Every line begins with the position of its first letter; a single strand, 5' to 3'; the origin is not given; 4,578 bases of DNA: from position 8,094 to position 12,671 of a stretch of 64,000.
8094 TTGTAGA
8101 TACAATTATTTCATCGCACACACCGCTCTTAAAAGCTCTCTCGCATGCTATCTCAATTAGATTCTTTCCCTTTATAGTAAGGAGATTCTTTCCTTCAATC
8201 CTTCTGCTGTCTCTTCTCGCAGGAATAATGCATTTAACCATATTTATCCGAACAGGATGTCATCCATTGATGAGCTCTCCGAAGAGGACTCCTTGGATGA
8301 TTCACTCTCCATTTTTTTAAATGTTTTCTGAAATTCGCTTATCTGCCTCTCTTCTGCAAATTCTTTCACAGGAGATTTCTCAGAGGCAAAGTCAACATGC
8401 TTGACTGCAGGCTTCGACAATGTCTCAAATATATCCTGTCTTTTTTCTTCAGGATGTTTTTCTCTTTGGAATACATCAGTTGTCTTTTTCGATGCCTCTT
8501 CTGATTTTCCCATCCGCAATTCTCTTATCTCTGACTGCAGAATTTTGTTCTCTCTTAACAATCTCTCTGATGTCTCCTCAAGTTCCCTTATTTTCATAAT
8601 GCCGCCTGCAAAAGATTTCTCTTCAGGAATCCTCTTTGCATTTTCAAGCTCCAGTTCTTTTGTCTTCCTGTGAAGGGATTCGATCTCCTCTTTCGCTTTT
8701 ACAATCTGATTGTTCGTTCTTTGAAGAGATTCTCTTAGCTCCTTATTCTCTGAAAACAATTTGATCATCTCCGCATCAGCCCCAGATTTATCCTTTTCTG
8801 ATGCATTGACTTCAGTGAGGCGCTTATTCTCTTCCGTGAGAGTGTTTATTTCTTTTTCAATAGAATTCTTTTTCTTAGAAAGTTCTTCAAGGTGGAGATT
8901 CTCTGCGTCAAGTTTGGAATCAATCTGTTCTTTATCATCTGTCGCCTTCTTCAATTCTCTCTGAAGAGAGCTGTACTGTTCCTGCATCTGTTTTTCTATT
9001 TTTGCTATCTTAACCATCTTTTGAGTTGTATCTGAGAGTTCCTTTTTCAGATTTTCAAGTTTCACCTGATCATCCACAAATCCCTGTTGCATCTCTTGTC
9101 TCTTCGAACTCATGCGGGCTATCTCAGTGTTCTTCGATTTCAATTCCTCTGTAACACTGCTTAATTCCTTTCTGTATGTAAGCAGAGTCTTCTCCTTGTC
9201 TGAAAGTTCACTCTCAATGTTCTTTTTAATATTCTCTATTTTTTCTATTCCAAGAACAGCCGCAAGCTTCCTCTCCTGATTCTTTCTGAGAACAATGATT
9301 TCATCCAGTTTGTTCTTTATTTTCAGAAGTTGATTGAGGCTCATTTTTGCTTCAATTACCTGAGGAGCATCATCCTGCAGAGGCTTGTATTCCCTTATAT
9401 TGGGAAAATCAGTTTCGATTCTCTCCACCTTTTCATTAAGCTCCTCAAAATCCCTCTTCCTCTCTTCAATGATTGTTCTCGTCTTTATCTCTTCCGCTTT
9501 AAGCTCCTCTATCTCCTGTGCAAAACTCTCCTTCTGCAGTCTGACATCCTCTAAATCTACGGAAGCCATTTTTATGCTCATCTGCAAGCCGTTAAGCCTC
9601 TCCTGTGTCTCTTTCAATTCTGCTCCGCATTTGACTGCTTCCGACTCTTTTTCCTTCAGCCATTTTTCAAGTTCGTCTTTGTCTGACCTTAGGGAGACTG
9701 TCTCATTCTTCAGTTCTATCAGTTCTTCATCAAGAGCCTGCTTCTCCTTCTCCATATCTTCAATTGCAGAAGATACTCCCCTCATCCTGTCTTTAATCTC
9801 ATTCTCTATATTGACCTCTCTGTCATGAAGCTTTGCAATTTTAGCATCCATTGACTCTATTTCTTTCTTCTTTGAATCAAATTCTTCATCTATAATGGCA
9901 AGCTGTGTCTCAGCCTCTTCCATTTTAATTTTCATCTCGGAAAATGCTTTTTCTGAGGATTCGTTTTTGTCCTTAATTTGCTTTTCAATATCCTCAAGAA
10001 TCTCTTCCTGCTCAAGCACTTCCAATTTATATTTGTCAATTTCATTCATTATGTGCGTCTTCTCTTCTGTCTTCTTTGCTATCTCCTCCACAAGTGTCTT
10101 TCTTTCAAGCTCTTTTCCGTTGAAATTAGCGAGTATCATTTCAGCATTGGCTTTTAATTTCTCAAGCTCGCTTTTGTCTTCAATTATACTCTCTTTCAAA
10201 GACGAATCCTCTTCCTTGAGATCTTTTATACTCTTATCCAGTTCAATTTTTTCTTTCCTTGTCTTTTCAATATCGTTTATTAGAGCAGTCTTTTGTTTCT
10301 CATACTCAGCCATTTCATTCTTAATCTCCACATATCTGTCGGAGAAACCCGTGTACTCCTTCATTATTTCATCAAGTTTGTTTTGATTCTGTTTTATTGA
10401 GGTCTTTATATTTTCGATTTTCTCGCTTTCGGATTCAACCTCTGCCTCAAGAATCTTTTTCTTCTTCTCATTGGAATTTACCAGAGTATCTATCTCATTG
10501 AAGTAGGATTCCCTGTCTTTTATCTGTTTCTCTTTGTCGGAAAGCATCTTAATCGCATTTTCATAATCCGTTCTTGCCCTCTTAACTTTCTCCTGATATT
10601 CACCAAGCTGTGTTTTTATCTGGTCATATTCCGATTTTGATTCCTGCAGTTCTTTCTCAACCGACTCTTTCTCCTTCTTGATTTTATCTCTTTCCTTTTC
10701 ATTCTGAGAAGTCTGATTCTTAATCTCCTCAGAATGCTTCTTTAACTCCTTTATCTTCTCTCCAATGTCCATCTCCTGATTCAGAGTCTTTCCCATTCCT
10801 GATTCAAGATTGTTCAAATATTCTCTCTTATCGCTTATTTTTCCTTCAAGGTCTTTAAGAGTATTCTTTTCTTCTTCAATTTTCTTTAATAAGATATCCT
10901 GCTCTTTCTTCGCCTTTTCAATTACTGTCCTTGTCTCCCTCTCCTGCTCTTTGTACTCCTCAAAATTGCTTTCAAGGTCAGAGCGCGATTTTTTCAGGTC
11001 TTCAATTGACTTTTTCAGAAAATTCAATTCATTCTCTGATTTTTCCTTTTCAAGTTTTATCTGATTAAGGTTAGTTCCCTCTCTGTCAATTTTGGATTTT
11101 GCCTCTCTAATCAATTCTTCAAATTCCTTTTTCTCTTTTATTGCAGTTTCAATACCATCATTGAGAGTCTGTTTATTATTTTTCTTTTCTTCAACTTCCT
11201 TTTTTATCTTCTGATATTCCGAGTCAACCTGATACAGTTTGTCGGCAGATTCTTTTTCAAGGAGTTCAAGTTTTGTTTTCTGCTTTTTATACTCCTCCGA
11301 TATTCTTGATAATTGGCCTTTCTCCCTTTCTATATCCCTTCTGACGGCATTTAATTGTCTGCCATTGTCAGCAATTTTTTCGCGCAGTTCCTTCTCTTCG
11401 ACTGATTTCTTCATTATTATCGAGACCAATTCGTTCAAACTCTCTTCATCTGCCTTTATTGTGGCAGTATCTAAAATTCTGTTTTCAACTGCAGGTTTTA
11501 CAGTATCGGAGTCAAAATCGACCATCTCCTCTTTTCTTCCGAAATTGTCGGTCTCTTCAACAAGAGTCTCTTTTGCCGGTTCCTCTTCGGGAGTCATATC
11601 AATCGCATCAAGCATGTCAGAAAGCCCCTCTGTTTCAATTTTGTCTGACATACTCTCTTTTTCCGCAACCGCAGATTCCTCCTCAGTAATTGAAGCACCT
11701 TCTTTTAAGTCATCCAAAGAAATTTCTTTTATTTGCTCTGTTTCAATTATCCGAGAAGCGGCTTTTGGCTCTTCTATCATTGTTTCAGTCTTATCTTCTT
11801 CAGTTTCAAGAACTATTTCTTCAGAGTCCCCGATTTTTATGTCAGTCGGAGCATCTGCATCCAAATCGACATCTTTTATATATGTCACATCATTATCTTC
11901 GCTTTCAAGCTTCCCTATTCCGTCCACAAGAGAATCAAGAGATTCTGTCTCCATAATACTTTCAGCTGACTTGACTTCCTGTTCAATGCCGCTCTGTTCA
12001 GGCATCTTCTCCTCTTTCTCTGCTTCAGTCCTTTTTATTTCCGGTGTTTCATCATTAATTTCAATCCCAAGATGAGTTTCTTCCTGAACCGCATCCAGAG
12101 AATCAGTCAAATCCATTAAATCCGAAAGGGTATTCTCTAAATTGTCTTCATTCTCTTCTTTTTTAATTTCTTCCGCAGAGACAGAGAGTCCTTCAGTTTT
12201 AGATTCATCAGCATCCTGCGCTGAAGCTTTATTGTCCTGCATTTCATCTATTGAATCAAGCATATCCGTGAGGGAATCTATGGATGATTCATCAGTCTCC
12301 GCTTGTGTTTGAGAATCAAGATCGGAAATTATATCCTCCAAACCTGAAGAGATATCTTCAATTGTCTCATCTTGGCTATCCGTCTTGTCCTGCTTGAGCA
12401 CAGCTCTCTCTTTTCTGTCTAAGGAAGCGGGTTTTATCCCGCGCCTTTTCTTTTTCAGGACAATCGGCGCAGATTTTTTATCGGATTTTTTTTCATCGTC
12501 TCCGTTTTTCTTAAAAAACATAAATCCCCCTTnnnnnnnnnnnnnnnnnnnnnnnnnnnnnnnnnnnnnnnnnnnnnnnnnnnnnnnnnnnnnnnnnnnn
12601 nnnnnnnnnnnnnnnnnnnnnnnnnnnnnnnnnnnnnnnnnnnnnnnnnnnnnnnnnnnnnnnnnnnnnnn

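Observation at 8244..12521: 1425-aa acidic coiled-coil giant with five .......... motifs, co-directional with xerC/xerD and embedded in a polysaccharide operon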

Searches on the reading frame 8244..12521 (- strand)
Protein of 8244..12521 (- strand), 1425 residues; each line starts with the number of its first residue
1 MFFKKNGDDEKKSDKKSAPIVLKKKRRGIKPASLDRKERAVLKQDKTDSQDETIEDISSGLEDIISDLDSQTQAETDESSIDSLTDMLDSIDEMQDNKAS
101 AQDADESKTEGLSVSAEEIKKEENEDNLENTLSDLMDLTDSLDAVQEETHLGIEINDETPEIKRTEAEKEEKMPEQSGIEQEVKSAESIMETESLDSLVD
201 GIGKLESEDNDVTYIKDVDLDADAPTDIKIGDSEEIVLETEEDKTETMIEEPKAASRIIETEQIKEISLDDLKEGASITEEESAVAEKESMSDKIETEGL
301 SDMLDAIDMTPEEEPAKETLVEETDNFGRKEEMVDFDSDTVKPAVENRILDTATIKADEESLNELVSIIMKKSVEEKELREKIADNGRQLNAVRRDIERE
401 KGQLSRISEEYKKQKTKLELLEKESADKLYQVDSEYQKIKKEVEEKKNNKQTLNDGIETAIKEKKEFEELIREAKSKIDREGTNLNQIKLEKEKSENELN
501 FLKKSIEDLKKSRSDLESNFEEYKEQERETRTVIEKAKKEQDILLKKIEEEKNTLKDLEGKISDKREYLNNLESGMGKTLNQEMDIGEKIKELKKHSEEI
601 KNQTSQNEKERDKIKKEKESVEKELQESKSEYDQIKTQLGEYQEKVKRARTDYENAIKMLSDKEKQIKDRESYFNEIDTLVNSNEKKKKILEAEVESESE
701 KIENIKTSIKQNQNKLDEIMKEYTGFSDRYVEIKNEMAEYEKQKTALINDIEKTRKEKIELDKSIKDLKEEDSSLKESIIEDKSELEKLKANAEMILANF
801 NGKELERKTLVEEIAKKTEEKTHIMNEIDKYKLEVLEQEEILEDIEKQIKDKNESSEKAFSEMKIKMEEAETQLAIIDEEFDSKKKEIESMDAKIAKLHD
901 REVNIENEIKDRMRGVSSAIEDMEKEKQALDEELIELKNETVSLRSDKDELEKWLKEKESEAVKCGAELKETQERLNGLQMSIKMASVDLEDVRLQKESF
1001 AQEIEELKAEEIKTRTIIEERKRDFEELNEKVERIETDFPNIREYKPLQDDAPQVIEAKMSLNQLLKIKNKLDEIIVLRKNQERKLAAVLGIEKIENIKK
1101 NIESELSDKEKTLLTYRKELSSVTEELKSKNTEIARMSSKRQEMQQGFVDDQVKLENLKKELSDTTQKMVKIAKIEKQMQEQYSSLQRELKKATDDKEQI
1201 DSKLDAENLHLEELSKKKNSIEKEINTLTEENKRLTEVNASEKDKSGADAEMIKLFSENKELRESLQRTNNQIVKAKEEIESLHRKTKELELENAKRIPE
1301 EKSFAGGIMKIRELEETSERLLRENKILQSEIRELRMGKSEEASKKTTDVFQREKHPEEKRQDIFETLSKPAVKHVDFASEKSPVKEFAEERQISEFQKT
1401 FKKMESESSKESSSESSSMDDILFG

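Call 5: search_protein_families(library=pfam, proteins=[window:8244-12521:-], max_evalue=0.01)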
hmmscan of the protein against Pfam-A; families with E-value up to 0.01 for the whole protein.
window:8244-12521:- (1425 aa): 0 families

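Call 6: search_protein_families(library=ncbifam, proteins=[window:8244-12521:-], max_evalue=0.01)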
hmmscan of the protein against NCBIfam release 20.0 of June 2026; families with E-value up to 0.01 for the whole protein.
window:8244-12521:- (1425 aa): 8 families
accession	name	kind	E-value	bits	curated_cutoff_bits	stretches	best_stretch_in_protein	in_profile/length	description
TIGR02168.1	SMC_prok_B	equivalog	1.7e-23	82.4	567.35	4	510-767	678-935/1181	chromosome segregation protein SMC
TIGR02169.1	SMC_prok_A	equivalog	3.1e-21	74.9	729.4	4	590-858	226-495/1165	chromosome segregation protein SMC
TIGR04523.1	Mplasa_alph_rch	subfamily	5.1e-11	41.2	270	3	581-794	447-662/745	helix-rich protein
NF002572.0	PRK02224.1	equivalog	2.1e-06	26.4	1087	1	658-1052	209-601/888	DNA double-strand break repair ATPase Rad50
NF045487.1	ASRP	equivalog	1.6e-05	23.8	300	3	588-744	125-285/593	archaea-specific SMC-related protein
NF041035.1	Rad50_Halo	equivalog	0.00039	18.9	1000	4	674-901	226-441/883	DNA double-strand break repair ATPase Rad50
TIGR04320.1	Surf_Exclu_PgrA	domain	0.00046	19.6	70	1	602-717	246-360/360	SEC10/PgrA surface exclusion domain-containing protein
TIGR04211.1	SH3_and_anchor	equivalog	0.0017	18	65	1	851-953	59-160/198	TIGR04211 family SH3 domain-containing protein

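Call 7: find_homologous_proteins(query=window:8247-12521:-, max_evalue=0.00001)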
Query window:8247-12521:-: 8000 candidates shared short words with the query, none scored E <= 0.00001.

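Call 9: find_encoding_contigs(protein=window:8247-12521:-, flank=10000, max_places=6)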
Protein window:8247-12521:- (1425 aa): 6 contigs read that carry it; 2 places shown.
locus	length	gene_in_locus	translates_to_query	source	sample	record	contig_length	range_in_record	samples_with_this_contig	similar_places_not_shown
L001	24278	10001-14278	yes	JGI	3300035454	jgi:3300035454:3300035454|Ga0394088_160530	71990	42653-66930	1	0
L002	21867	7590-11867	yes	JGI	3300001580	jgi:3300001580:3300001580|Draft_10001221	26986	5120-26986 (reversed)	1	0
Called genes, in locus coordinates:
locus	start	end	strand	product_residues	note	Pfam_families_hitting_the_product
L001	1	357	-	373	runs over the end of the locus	PF02073:Peptidase_M29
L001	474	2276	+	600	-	-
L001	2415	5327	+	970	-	PF18962:Por_Secre_tail (weak)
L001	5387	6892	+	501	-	PF01839:FG-GAP (faint), PF13517:FG-GAP_3 (weak), PF18962:Por_Secre_tail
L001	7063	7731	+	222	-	PF00753:Lactamase_B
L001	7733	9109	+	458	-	PF00753:Lactamase_B, PF19583:ODP (faint), PF23023:Anti-Pycsar_Apyc1 (weak), PF12706:Lactamase_B_2, PF16661:Lactamase_B_6, PF10996:Beta-Casp, PF07521:RMMBL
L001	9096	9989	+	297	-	PF02899:Phage_int_SAM_1, PF13495:Phage_int_SAM_4 (weak), PF00589:Phage_integrase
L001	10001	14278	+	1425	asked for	-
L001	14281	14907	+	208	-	PF02348:CTP_transf_3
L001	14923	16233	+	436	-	PF03446:NAD_binding_2 (weak), PF03721:UDPG_MGDP_dh_N, PF00984:UDPG_MGDP_dh, PF03720:UDPG_MGDP_dh_C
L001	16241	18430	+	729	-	PF02706:Wzz, PF13807:GNVR, PF01656:CbiA (weak), PF10609:ParA, PF13614:AAA_31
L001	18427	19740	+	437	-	PF03721:UDPG_MGDP_dh_N, PF00984:UDPG_MGDP_dh, PF03720:UDPG_MGDP_dh_C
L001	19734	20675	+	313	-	PF01073:3Beta_HSD, PF01370:Epimerase, PF02719:Polysacc_synt_2 (weak), PF07993:NAD_binding_4 (faint), PF16363:GDP_Man_Dehyd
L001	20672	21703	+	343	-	PF01408:GFO_IDH_MocA, PF22725:GFO_IDH_MocA_C3, PF02894:GFO_IDH_MocA_C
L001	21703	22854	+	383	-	PF01041:DegT_DnrJ_EryC1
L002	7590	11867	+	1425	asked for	-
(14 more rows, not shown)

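Call 28: search_solved_structures(query=window:8247-12521:-, max_evalue=0.001)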
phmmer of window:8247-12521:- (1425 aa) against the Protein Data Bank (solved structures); distinct sequences matched with E-value up to 0.001: 0.

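Call 29: search_protein_families(library=padloc, proteins=[window:8247-12521:-], max_evalue=0.01)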
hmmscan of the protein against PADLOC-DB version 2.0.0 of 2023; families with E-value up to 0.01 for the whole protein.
window:8247-12521:- (1425 aa): 5 families
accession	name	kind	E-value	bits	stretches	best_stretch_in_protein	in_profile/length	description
PDLC00581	JetC3|JetC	-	1.4e-06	24.5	1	875-1193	743-1045/1473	DUF3584 domain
PDLC00550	JetC2|JetC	-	3.3e-06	23.1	1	430-689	266-522/1355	DUF3584 domain; MukB-like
PDLC03865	LmuB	-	5.8e-06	22.8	1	986-1237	248-495/1007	-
PDLC00551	JetC2|JetC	-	2.8e-05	20.1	3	799-1169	728-1098/1365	DUF3584 domain; MukB-like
PDLC00580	JetC3|JetC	-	0.00041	16.7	3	458-722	192-452/1068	DUF3584 domain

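Call 30: search_protein_families(library=phrogs, proteins=[window:8247-12521:-], max_evalue=0.01)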
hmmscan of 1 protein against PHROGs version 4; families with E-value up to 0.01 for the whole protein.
window:8247-12521:- (1425 aa): 2 families
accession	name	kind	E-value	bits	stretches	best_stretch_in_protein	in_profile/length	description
phrog_1034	-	unknown function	7.4e-05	23.8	1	705-788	3-87/106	-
phrog_1272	-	tail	0.00017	20.4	1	545-750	48-254/1606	tail length tape measure protein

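Call 38: list_cluster_members(proteins=[window:8247-12521:-, L006:10906-15171:+, P0001])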
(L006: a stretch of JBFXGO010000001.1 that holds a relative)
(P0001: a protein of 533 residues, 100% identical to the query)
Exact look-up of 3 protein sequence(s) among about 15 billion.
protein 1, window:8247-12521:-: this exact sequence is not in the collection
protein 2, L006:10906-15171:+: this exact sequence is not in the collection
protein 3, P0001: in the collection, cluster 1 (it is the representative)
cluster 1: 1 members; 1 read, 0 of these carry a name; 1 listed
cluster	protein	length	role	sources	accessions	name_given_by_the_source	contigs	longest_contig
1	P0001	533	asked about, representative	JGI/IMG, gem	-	-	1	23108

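Call 80: search_dna_similar(query=window:8247-12521:-, collection=phages, mode=protein, max_evalue=0.00001, max_rows=8)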
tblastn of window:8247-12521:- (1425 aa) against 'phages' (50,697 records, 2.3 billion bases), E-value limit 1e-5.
No match.

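Call 81: search_dna_similar(query=window:8247-12521:-, collection=plasmids, mode=protein, max_evalue=0.00001, max_rows=8)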
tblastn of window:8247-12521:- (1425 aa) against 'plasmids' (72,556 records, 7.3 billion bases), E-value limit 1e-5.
No match.

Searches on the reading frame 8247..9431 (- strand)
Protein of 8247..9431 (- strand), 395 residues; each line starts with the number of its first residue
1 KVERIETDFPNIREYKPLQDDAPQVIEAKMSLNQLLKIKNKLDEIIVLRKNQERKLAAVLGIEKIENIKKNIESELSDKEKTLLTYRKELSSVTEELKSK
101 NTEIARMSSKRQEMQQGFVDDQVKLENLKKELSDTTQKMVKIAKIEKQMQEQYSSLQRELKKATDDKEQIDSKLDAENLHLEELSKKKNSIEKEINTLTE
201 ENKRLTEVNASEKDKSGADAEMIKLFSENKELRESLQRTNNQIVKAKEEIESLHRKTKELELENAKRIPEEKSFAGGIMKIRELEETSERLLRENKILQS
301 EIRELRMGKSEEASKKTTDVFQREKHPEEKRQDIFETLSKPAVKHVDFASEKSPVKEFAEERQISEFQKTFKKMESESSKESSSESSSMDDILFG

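Call 77: search_protein_families(library=pfam, proteins=[window:8247-9431:-], max_evalue=1)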
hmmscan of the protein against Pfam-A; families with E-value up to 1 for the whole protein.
window:8247-9431:- (395 aa): 1 family
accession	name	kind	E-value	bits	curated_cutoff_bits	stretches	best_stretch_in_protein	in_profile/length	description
PF12808.12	Mto2_bdg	-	0.12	13.1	22.3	1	211-238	20-47/52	Micro-tubular organiser Mto1 C-term Mto2-binding region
